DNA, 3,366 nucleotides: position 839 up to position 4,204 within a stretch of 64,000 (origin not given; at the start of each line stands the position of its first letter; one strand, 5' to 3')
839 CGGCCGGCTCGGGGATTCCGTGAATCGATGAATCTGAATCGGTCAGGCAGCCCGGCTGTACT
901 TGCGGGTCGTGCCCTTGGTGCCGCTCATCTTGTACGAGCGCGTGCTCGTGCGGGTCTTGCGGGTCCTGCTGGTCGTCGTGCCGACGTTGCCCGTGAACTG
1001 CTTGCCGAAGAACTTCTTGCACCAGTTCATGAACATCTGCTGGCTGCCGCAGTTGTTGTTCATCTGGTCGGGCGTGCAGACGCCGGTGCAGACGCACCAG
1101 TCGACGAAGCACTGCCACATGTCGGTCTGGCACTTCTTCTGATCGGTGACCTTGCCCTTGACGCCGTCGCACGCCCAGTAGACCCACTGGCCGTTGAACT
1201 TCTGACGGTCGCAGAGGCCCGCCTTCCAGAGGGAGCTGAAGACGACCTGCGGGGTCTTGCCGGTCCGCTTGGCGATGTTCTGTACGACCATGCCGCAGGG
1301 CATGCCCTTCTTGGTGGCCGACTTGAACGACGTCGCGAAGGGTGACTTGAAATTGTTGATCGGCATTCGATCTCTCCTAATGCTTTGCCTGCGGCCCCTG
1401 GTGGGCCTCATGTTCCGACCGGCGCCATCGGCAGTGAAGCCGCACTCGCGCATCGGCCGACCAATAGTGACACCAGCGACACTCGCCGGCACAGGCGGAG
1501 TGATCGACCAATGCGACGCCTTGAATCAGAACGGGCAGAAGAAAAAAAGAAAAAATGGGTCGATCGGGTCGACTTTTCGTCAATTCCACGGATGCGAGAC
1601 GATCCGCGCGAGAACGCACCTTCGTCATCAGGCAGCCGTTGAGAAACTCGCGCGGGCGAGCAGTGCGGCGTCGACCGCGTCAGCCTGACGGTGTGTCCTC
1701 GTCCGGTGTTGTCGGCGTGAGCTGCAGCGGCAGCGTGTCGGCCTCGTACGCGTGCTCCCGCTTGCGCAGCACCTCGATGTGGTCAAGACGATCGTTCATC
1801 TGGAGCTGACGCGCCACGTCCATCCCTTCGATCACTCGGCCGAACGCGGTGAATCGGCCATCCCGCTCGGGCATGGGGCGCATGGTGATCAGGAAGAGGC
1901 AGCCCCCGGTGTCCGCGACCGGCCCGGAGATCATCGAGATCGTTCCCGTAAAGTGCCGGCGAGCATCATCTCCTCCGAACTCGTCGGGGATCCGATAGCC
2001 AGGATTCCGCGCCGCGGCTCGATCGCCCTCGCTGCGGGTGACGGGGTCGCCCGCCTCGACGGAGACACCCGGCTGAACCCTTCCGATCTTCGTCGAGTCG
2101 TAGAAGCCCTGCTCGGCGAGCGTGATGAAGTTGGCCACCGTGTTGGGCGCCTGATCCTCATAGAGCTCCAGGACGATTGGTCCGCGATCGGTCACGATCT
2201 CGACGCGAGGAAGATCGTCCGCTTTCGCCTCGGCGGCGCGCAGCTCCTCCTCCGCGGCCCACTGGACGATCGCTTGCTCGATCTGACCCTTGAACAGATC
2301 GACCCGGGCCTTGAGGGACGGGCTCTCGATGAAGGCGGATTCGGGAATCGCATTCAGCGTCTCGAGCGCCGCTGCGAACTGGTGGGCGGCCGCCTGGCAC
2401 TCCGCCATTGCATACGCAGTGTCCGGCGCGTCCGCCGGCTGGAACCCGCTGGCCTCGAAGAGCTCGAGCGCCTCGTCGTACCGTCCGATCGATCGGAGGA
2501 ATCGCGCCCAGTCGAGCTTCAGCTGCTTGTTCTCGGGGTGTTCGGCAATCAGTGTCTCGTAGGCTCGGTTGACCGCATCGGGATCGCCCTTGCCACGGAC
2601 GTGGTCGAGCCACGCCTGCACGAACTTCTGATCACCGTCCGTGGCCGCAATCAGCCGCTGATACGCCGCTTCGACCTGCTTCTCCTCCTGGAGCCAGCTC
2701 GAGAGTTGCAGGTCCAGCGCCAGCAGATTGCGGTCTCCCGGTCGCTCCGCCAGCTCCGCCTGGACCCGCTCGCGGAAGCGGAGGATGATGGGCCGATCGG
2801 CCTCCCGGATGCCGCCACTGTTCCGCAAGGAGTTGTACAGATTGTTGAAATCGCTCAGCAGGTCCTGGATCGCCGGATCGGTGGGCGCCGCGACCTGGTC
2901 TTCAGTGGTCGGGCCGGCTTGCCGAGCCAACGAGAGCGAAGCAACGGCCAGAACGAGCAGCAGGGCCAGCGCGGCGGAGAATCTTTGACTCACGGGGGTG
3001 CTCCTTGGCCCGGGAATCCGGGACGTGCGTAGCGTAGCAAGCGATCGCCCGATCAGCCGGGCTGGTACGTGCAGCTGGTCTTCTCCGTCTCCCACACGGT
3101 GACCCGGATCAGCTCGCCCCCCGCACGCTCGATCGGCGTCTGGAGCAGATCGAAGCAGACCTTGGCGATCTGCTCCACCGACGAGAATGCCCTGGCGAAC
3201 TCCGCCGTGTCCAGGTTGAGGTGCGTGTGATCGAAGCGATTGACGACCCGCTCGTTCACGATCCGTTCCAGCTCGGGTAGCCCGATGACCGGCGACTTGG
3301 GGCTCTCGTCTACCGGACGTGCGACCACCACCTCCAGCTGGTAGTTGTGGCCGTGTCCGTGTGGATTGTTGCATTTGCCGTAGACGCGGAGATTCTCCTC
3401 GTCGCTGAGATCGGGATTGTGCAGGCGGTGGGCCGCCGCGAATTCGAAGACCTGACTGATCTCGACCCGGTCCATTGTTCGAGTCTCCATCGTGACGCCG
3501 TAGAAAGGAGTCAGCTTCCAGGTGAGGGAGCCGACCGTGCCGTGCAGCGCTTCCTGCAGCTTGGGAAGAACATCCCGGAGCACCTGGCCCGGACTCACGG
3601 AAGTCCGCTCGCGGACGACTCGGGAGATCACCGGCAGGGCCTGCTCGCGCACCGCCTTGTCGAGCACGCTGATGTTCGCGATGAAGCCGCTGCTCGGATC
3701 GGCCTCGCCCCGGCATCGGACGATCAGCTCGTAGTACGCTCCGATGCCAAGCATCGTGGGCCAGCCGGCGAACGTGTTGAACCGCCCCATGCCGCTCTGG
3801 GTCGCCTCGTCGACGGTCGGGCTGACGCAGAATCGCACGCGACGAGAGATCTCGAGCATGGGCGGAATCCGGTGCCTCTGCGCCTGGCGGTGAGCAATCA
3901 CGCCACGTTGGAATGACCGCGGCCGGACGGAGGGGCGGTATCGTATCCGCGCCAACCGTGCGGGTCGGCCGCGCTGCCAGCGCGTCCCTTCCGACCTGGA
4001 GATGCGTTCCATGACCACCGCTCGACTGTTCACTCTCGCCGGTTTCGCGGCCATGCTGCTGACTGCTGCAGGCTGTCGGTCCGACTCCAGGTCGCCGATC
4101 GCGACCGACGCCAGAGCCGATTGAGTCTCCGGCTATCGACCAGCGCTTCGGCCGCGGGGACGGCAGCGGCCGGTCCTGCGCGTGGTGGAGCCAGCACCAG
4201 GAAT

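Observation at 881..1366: Small, strongly basic Cys/Trp-rich protein with a histone-H1-like K/R/T tail, well-signalled gene (strong RBS and intrinsic terminator)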

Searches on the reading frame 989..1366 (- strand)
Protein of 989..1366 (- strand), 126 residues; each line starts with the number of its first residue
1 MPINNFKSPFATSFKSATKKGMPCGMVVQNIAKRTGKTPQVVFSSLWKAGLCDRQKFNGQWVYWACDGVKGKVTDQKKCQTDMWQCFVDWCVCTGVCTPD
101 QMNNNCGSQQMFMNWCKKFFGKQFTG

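Call 26: search_solved_structures(query=A2, max_evalue=10)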
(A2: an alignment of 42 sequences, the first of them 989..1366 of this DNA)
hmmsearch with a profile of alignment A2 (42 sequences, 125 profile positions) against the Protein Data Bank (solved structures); distinct sequences matched with E-value up to 10: 10.
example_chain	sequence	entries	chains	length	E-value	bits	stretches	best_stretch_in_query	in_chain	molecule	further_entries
2lvs_A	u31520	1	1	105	0.11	15.7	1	25-55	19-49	Putative uncharacterized protein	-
5mjs_D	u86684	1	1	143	0.24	14.6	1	61-123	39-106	Microtubule integrity protein mal3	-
4abo_I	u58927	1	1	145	0.25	14.6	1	61-123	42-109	MICROTUBULE INTEGRITY PROTEIN MAL3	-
4j5r_A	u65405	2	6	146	0.57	13.4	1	8-96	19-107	O-acetyl-ADP-ribose deacetylase 1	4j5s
4j5q_A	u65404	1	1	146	0.57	13.4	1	8-96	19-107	O-acetyl-ADP-ribose deacetylase 1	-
2eee_A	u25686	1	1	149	0.6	13.3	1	8-96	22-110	Uncharacterized protein C6orf130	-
2l8r_A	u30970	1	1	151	0.62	13.3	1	8-96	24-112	Uncharacterized protein C6orf130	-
2lgr_A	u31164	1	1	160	0.72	13.1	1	8-96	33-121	Uncharacterized protein C6orf130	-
9t6t_A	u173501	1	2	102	1.1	12.5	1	23-67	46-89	Lmo1102 protein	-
9t6r_A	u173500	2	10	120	1.4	12.2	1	23-67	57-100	Lmo1102 protein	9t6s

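Call 30: search_protein_representatives(alignment_id=A2)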
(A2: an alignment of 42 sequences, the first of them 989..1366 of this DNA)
Query: 42 sequences, 125 profile positions. Proteins with E-value up to 0.001 (for the whole library): 90; up to 1e-10: 85; up to 1e-30: 54. The best 90 are listed.
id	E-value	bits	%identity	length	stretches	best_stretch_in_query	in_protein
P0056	4.0e-58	211.1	-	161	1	1-125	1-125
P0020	1.1e-54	199.9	-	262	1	1-124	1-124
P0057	2.5e-54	198.8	-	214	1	4-124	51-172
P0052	2.7e-54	198.7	-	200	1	1-124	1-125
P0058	7.2e-53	194.1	-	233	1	1-124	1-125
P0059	9.0e-52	190.5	-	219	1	1-124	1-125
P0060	4.6e-51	188.3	-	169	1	1-124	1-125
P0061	5.1e-51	188.1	-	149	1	1-124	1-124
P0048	1.1e-50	187.0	-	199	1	1-124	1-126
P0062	2.3e-50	186.0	-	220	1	1-124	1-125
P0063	5.5e-50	184.8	-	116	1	1-116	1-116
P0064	7.1e-50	184.4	-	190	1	1-124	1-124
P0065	2.3e-49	182.8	-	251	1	1-124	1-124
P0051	3.6e-49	182.1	-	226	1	3-124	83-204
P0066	4.2e-49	181.9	-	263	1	3-124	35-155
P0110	1.7e-25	105.6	-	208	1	8-124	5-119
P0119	8.1e-17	77.6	-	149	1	10-123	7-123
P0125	1.5e-13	67.1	-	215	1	6-112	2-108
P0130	9.7e-13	64.4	-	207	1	3-114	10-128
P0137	1.3e-06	44.6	-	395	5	27-62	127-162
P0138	1.7e-06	44.2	-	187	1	22-116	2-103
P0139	4.8e-05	39.6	-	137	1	11-104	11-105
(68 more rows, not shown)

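Call 36: find_encoding_contigs(protein=P0125, flank=6000, max_places=3)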
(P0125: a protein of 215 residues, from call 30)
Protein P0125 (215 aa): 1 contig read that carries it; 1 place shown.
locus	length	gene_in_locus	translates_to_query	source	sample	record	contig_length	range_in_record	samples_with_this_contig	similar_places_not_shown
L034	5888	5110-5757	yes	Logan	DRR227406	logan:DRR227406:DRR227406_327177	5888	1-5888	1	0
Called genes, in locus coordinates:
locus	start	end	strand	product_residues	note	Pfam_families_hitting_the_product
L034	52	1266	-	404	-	PF13489:Methyltransf_23, PF08241:Methyltransf_11, PF08242:Methyltransf_12, PF13649:Methyltransf_25, PF13847:Methyltransf_31 (faint)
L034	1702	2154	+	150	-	-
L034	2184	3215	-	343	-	-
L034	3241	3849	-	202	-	-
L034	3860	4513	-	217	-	PF04542:Sigma70_r2 (faint), PF08281:Sigma70_r4_2, PF04545:Sigma70_r4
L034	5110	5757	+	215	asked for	-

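Call 37: find_encoding_contigs(protein=P0110, flank=6000, max_places=3)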
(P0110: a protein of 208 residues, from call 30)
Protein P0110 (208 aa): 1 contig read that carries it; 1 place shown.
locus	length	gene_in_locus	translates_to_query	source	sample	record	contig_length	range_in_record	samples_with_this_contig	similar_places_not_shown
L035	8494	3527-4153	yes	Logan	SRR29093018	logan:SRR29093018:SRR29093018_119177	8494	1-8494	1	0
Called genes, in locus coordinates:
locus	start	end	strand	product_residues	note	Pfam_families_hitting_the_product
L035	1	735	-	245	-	?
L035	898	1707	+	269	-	PF01242:PTPS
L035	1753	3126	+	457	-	PF00160:Pro_isomerase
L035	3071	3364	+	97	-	PF09360:zf-CDGSH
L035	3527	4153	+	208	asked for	-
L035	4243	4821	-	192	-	PF19571:ACT_8 (weak)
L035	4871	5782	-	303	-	PF02621:VitK2_biosynth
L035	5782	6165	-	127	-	PF12637:TSCPD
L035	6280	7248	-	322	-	-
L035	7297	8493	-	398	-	?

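Call 38: find_encoding_contigs(protein=P0130, flank=6000, max_places=3)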
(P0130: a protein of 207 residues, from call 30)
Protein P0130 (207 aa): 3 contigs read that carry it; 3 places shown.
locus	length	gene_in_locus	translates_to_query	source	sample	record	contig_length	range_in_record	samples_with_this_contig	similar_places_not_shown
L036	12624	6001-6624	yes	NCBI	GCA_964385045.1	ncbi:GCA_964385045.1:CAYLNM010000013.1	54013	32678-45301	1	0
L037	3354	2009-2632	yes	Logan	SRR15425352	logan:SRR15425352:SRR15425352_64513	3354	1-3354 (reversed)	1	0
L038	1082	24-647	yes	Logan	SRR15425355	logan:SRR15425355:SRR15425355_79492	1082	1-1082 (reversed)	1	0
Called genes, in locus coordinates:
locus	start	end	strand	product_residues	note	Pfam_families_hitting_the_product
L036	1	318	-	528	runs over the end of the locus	PF04715:, PF00425:Chorismate_bind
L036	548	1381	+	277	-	-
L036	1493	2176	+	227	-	PF02075:RuvC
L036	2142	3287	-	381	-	PF27149:YdjY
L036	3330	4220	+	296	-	PF01242:PTPS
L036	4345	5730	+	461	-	PF00160:Pro_isomerase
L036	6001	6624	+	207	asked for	-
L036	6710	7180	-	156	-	PF19571:ACT_8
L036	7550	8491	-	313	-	PF02621:VitK2_biosynth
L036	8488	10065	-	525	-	PF00501:AMP-binding, PF13193:AMP-binding_C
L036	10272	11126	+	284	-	PF05036:SPOR (faint)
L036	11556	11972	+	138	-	-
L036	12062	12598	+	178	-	-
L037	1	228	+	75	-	?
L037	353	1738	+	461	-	PF00160:Pro_isomerase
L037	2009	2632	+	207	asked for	-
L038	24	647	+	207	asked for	-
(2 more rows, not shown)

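Call 45: search_protein_families(library=pfam, proteins=[P0137, P0139, P0130, P0125, P0110, P0138, P0119], max_evalue=1)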
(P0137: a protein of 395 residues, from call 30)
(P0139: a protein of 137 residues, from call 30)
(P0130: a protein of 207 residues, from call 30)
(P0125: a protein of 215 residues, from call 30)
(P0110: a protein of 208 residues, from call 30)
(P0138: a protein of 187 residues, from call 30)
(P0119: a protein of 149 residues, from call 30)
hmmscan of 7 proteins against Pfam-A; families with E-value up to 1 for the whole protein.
P0137 (395 aa): 6 families
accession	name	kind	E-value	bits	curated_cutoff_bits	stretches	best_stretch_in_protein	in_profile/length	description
PF12728.13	HTH_17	-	1.2e-12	48.3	27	2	70-104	8-41/51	Helix-turn-helix domain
PF24016.2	DUF7330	-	0.00051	20.1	27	0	91-146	8-61/187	Domain of unknown function (DUF7330)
PF14805.11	THDPS_N_2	-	0.0099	16.5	25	0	132-163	23-54/67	Tetrahydrodipicolinate N-succinyltransferase N-terminal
PF12779.12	WXXGXW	-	0.11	13.1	18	0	156-168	7-19/26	WXXGXW repeat (2 copies)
PF21432.3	56B_RHH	-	0.3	11.5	27.2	1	124-142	4-22/32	56B-like, Ribbon-helix-helix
PF07027.17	DUF1318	-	0.39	11.7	27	0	280-330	32-83/92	Protein of unknown function (DUF1318)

P0139 (137 aa): 1 family
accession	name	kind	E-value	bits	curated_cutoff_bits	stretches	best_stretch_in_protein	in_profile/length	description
PF20891.2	DUF6844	-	0.12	12.9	27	1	82-121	10-49/97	Domain of unknown function (DUF6844)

P0130 (207 aa): 0 families

P0125 (215 aa): 0 families

P0110 (208 aa): 0 families

P0138 (187 aa): 0 families

P0119 (149 aa): 1 family
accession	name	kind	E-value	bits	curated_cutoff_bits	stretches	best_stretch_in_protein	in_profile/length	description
PF09490.15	CbtA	-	0.0064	16.8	30.7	1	20-97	156-234/239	Probable cobalt transporter subunit (CbtA)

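Call 85: predict_structure(alignment_id=A4)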
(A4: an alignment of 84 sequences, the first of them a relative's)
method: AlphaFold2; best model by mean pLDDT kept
length: 207 residues; sequences in the alignment: 84
mean_pLDDT: 82.5   pTM: 0.61
mean pLDDT of the five models: 82.5, 82.3, 81.4, 81.2, 80.6
residues with pLDDT >= 90: 101; 70-90: 55; 50-70: 49; < 50: 2
segments of 3 or more residues with pLDDT < 50: none
pLDDT, mean of each block of 10 residues (from residue 1): 64 91 92 97 98 96 93 89 82 92 95 95 94 86 57 57 57 59 83 82 71
secondary structure, 60 per line:
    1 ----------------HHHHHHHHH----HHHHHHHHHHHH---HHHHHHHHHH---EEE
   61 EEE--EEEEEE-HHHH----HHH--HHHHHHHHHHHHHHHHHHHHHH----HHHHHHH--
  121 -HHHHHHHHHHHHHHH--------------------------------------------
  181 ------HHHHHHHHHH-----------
elements in order: H17-25 H30-41 H45-54 E58-63 E66-71 H73-76 H86-107 H112-118 H122-136 H187-196

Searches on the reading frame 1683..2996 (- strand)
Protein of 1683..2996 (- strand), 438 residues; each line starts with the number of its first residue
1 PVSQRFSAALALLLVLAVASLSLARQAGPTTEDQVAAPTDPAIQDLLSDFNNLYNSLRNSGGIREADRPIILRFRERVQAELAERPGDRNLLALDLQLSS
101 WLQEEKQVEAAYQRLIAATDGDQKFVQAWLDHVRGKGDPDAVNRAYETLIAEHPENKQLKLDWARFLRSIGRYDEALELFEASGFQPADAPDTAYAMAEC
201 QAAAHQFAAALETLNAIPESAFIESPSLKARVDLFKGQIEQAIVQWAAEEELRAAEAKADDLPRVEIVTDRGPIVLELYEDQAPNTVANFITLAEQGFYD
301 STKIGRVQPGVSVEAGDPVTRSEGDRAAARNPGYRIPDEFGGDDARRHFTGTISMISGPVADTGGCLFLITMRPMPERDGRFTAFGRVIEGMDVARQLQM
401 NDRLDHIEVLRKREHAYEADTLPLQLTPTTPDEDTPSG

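Call 71: search_protein_families(library=pfam, proteins=[window:1683-2996:-], max_evalue=0.001)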
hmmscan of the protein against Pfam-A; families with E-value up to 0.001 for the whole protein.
window:1683-2996:- (438 aa): 5 families
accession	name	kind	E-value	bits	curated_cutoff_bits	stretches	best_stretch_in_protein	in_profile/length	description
PF00160.26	Pro_isomerase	-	3.6e-32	112.2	21.7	1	265-400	2-139/159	Cyclophilin type peptidyl-prolyl cis-trans isomerase/CLD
PF14559.12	TPR_19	-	1.5e-07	32.1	25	1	136-184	4-52/68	Tetratricopeptide repeat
PF14561.12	TPR_20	-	0.00021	22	25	0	144-179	9-44/90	Tetratricopeptide repeat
PF23241.1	HAT_PRP39_C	-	0.00037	21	33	1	103-199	39-135/139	PRP39 C-terminal HAT repeat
PF13432.12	TPR_16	-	0.00042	21.1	32.7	1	135-183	9-57/65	Tetratricopeptide repeat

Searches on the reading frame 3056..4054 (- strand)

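Call 71: search_protein_families(library=pfam, proteins=[window:3056-4054:-], max_evalue=0.001)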
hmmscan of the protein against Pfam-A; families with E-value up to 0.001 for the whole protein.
window:3056-4054:- (333 aa): 1 family
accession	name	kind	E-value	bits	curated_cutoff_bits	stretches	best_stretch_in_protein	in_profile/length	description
PF01242.24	PTPS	-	6.2e-30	104.1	22.4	1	198-331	1-119/121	6-pyruvoyl tetrahydropterin synthase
